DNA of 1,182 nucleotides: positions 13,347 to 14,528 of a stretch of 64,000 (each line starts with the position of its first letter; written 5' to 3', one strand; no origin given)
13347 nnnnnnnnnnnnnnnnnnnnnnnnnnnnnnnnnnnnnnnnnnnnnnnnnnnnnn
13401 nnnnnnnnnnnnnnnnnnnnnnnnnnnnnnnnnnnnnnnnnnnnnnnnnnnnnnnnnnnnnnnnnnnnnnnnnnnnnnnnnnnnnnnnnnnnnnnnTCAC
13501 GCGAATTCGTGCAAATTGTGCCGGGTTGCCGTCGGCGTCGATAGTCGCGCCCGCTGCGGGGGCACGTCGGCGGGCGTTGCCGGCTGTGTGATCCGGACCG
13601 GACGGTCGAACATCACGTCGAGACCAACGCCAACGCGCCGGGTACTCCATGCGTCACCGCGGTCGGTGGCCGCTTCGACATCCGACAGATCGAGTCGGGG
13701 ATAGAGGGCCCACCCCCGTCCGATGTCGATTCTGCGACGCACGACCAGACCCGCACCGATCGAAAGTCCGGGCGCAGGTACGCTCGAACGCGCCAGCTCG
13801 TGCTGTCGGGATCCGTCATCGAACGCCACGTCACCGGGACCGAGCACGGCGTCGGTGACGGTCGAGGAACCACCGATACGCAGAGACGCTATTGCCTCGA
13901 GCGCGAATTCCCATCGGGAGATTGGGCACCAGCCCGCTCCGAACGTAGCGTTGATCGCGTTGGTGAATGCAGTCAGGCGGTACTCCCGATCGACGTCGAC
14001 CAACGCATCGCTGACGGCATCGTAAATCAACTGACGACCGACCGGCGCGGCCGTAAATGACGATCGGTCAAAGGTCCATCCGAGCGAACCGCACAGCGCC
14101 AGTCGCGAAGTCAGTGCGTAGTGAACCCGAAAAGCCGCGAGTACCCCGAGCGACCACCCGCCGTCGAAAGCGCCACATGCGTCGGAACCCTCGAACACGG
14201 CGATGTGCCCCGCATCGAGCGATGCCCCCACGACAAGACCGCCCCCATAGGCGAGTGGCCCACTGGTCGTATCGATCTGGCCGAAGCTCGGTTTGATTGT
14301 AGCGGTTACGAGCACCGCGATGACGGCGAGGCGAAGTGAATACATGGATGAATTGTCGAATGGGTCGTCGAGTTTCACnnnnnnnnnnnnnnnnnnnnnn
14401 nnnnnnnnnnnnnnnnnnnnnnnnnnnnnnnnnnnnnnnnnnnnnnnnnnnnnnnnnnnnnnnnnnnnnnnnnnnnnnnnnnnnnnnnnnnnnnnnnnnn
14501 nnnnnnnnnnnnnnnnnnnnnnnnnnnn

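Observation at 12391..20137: Giant T9SS adhesin followed by barrel + OmpA module, reminiscent of cargo / PorP-SprF / peptidoglycan-anchor arrangements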

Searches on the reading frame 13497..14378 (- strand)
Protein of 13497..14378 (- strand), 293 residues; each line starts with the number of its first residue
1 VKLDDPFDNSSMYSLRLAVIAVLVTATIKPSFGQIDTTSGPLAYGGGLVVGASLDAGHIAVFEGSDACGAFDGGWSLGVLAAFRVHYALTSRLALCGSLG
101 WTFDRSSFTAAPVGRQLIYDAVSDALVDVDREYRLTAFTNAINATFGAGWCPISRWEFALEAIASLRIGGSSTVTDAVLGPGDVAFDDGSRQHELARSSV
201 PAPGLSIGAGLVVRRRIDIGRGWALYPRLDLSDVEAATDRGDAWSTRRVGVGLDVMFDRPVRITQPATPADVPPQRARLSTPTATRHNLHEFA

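Call 6: search_protein_families(library=pfam, proteins=[window:13497-14378:-], max_evalue=0.1)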
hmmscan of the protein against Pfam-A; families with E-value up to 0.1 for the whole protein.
window:13497-14378:- (293 aa): 0 families

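Call 7: search_protein_families(library=ncbifam, proteins=[window:13497-14378:-], max_evalue=0.1)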
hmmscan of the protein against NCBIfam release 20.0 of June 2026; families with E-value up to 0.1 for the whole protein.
window:13497-14378:- (293 aa): 0 families

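Call 11: find_homologous_proteins(query=window:13500-14345:-, max_evalue=0.01)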
Query seq(282 aa) (282 aa): 1 proteins with E <= 0.01 among 8000 candidates.
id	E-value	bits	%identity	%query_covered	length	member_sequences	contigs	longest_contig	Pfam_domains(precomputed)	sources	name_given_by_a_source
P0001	1.8e-182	623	100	100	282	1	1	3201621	-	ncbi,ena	-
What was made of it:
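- Tried and rejected: A word-indexed protein search with the barrel found only itself (call 11).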

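Call 12: find_encoding_contigs(protein=P0001, flank=10000, max_places=3)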
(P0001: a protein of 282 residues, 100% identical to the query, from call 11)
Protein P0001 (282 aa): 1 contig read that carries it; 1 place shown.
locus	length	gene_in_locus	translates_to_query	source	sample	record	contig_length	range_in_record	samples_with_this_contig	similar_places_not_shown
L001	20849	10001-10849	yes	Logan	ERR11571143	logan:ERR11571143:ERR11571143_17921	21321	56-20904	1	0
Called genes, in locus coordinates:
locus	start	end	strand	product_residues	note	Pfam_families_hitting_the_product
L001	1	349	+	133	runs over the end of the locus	?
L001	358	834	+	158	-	-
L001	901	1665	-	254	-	-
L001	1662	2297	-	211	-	PF04542:Sigma70_r2, PF04545:Sigma70_r4, PF08281:Sigma70_r4_2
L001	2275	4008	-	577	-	-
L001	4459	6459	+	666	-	PF15780:ASH (faint), PF22073:Cep192_D4 (faint), PF22544:HYDIN_VesB_CFA65-like_Ig (weak)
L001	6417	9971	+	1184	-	PF07610:DUF1573 (faint), PF12371:TMEM131_like_N (faint), PF14874:PapD-like (faint), PF15780:ASH (weak), PF22544:HYDIN_VesB_CFA65-like_Ig (weak), PF15780:ASH, PF22544:HYDIN_VesB_CFA65-like_Ig (weak), PF18962:Por_Secre_tail, +5 more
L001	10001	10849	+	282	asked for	-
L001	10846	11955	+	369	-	PF00691:OmpA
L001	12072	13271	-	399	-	PF18962:Por_Secre_tail (weak)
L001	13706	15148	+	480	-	PF00691:OmpA (faint)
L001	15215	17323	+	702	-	PF03372:Exo_endo_phos, PF01103:Omp85 (weak)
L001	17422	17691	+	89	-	PF00708:Acylphosphatase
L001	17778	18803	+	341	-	PF01073:3Beta_HSD, PF01370:Epimerase, PF02719:Polysacc_synt_2 (weak), PF04321:RmlD_sub_bind (weak), PF16363:GDP_Man_Dehyd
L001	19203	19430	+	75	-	PF11387:DUF2795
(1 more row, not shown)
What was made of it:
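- The public gene calls give 282 aa and 369 aa with a 4-nt GTGA overlap (call 12).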

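Call 23: search_protein_representatives(protein=P0001)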
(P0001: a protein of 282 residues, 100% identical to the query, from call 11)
Query: 282 residues. Proteins with E-value up to 0.001 (for the whole library): 74; up to 1e-10: 19; up to 1e-30: 1. The best 74 are listed.
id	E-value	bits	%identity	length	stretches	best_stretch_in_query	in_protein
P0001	5.7e-183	623.1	100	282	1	1-282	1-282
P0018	1.3e-16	77.3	30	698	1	8-256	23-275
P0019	1.3e-16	77.3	28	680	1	6-273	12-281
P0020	2.3e-16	76.5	30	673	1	7-273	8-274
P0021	2.4e-16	76.4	29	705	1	35-263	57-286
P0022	4.3e-16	75.6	25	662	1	6-272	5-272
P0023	4.4e-16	75.6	30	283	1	8-220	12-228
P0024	9.5e-15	71.2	29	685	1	32-269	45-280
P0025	4.0e-14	69.2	29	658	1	7-247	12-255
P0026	1.2e-13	67.5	30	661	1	2-264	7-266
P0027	1.5e-13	67.2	28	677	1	26-266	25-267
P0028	1.7e-13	67.1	31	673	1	6-251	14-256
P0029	3.0e-13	66.3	29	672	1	31-262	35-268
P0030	5.8e-13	65.3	29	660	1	32-267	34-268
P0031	2.4e-12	63.3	28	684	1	25-264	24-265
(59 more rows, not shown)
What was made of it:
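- On OmpA/OprF-type OM-peptidoglycan tether: Met in about 60 of 74 relatives (call 23).
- Checked: Most homologues are single 600-740-aa proteins (call 23).
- About 60 of 74 homologues are 600-740 aa, with the barrel at the N-terminus (call 23). Nearly all relatives are fused (call 23).
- Tried and rejected: The exhaustive HMMER search was needed (call 23).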

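Call 28: find_related_loci(query=A2, collection=genome_contigs, flank=10000)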
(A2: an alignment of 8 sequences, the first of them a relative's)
Query A2 (680 aa) in genome_contigs; peptide patterns used: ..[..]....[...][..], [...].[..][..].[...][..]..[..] (x = any residue, [..] = any of these).
75 stretches matched a pattern; 32 encode a relative of the query (tblastn E <= 1e-3); 30 distinct loci.
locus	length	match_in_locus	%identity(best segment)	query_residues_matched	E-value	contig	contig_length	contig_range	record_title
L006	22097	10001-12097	46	2-675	5e-170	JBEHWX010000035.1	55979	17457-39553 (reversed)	MAG: Bacteroidota bacterium isolate ES1.bin.100 NODE_567_length_55979_cov_7.387903, whole genome shotgun sequence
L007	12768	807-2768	43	30-679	1e-159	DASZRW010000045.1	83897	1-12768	MAG TPA_asm: Candidatus Kapaibacterium sp. isolate SMAG_U6034 k141_183235, whole genome shotgun sequence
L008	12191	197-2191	42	14-677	4e-157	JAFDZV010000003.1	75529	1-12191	MAG: Bacteroidetes bacterium isolate SZAS-92 BACT-TMP-15__3__length-75529, whole genome shotgun sequence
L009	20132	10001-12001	45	12-680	5e-157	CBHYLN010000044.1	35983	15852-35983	MAG TPA_asm: uncultured bacterium isolate ERR14722427_metabat2_28 genome assembly, contig: ERZ27336822.523, whole genome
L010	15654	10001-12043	41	3-678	1e-156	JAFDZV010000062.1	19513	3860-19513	MAG: Bacteroidetes bacterium isolate SZAS-92 BACT-TMP-15__62__length-19513, whole genome shotgun sequence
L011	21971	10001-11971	43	28-679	3e-156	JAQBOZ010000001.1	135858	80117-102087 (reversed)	MAG: Chlorobiota bacterium isolate RYN_334 scaffold_6751089, whole genome shotgun sequence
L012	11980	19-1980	43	30-677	4e-154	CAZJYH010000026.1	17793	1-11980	MAG TPA_asm: uncultured Alphaproteobacteria bacterium isolate SRP342105_co1_110 genome assembly, contig: NODE_4262_lengt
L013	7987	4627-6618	40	11-675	4e-148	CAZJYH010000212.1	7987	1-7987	MAG TPA_asm: uncultured Alphaproteobacteria bacterium isolate SRP342105_co1_110 genome assembly, contig: NODE_12679_leng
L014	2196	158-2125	39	17-679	5e-153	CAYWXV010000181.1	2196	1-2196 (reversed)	MAG TPA_asm: uncultured Alphaproteobacteria bacterium isolate binchicken_co118_222 genome assembly, contig: NODE_91521_l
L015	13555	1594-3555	39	34-677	1e-138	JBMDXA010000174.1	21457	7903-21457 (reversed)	MAG: Candidatus Kapaibacteriota bacterium isolate FBaNitRs1_5 FBaNitRs1_contig174, whole genome shotgun sequence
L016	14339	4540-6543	44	13-675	4e-160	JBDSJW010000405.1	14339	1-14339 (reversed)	MAG: Candidatus Kapaibacterium sp. isolate cluster1_bin.331 k127_5482063, whole genome shotgun sequence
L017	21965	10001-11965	38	26-675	7e-131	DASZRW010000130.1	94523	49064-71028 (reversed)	MAG TPA_asm: Candidatus Kapaibacterium sp. isolate SMAG_U6034 k141_577262, whole genome shotgun sequence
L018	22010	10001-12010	37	11-675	6e-129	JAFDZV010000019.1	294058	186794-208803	MAG: Bacteroidetes bacterium isolate SZAS-92 BACT-TMP-15__19__length-294058, whole genome shotgun sequence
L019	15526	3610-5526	40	36-677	8e-131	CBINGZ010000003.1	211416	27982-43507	MAG TPA_asm: uncultured bacterium isolate SRR16817054_binner12_Refined_41 genome assembly, contig: ERZ27394105.13, whole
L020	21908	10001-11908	36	36-675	4e-119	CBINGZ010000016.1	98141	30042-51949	MAG TPA_asm: uncultured bacterium isolate SRR16817054_binner12_Refined_41 genome assembly, contig: ERZ27394105.78, whole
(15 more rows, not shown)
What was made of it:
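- Several paralogous cassettes occur per genome (call 28).
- Tried and rejected: An 8-sequence alignment worked (call 28).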

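Call 33: search_protein_families(library=pfam, alignment_id=A1, max_evalue=0.01)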
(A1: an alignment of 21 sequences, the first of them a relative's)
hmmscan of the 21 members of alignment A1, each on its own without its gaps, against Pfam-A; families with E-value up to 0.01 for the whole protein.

A. member 1, P0019 (680 aa): 1 family
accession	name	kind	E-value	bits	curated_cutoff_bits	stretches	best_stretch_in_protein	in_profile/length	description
PF00691.25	OmpA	-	7.1e-21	74.8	27.2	2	573-665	2-94/98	OmpA family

B. families by the number of members that match (of 21 scanned): 4 families
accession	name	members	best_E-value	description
PF00691.25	OmpA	21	5e-23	OmpA family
PF13568.12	OMP_b-brl_2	2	1.2e-10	Outer membrane protein beta-barrel domain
PF05359.17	DUF748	1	3.1e-07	Domain of Unknown Function (DUF748)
PF19029.5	DUF883_C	1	0.0016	DUF883 C-terminal glycine zipper region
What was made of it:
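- On PorP/SprF (PF11751, T9SS membrane protein): Zero of 21 members hit at E<=0.01 (call 33).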

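Call 46: predict_structure(alignment_id=A4)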
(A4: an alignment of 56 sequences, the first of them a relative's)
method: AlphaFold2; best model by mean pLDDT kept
length: 282 residues; sequences in the alignment: 56
mean_pLDDT: 89.3   pTM: 0.77
mean pLDDT of the five models: 89.3, 88.9, 88.9, 88.1, 87.9
residues with pLDDT >= 90: 203; 70-90: 43; 50-70: 35; < 50: 1
segments of 3 or more residues with pLDDT < 50: none
pLDDT, mean of each block of 10 residues (from residue 1): 85 72 64 98 95 92 98 95 97 98 95 96 97 98 95 96 97 95 85 95 96 97 86 94 93 75 59 64 51
secondary structure, 60 per line:
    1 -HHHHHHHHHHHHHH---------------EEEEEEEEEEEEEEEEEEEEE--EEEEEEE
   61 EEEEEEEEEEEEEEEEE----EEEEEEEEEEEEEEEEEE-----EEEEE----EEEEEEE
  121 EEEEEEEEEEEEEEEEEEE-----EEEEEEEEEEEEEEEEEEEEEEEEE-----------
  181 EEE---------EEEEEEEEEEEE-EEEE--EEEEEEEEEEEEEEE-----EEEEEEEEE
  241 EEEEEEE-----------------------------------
elements in order: H2-15 E31-51 E54-77 E82-99 E105-109 E114-139 E145-169 E181-183 E193-204 E206-209 E212-226 E232-247
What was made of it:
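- On PorP/SprF (PF11751, T9SS membrane protein): The AF2 model (pLDDT 89.3) has 8 long strands (call 46).
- Barrel AF2 model pLDDT 89.3 (call 46).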

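Call 56: list_cluster_members(proteins=[P0001, P0002])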
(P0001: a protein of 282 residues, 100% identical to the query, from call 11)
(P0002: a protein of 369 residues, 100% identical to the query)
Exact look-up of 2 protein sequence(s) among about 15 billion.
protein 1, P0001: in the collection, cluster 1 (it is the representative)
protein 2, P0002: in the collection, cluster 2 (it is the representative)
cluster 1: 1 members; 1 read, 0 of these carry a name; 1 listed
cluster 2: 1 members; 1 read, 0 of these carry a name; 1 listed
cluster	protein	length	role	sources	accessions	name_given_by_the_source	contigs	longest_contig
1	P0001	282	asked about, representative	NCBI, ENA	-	-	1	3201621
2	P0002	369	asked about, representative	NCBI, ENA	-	-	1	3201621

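Call 67: search_protein_families(library=pfam, alignment_id=A4, max_evalue=5)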
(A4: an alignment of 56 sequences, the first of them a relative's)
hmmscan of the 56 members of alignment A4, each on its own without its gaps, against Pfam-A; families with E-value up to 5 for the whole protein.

A. member 1, P0001 (282 aa): 0 families

B. families by the number of members that match (of 56 scanned): 29 families (the first 25 are shown)
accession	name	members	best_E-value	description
PF00691.25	OmpA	44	5e-23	OmpA family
PF13568.12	OMP_b-brl_2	9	1.2e-10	Outer membrane protein beta-barrel domain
PF05359.17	DUF748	8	3.1e-07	Domain of Unknown Function (DUF748)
PF03797.25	Autotransporter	4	0.0082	Autotransporter beta-domain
PF13505.12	OMP_b-brl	3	0.0073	Outer membrane protein beta-barrel domain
PF13472.12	Lipase_GDSL_2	3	0.14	GDSL-like Lipase/Acylhydrolase family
PF19029.5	DUF883_C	1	0.0016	DUF883 C-terminal glycine zipper region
PF11751.14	PorP_SprF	1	0.01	Type IX secretion system membrane protein PorP/SprF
PF21934.1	Yop-YscD_ppl_3rd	1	0.015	YscD/CdsD-like Bon-like domain 3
PF05966.18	Chordopox_A33R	1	0.028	Chordopoxvirus A33R protein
PF19711.4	DUF6207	1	0.036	Family of unknown function (DUF6207)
PF09476.15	Pilus_CpaD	1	0.052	Pilus biogenesis CpaD protein (pilus_cpaD)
PF10090.15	HPTransfase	1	0.066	Histidine phosphotransferase C-terminal domain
PF03249.20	TSA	1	0.079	Type specific antigen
PF22120.2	T6SS_Tse3_N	1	0.095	T6SS, Peptidoglycan muramidase Tse3, N-terminal domain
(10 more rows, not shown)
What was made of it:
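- On PorP/SprF (PF11751, T9SS membrane protein): One of 56 hit at E=0.01, below threshold, against 9 of 56 for OMP_b-brl_2 (call 67).
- One of 56 family members gives a sub-threshold PorP_SprF hit (E=0.01, call 67).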
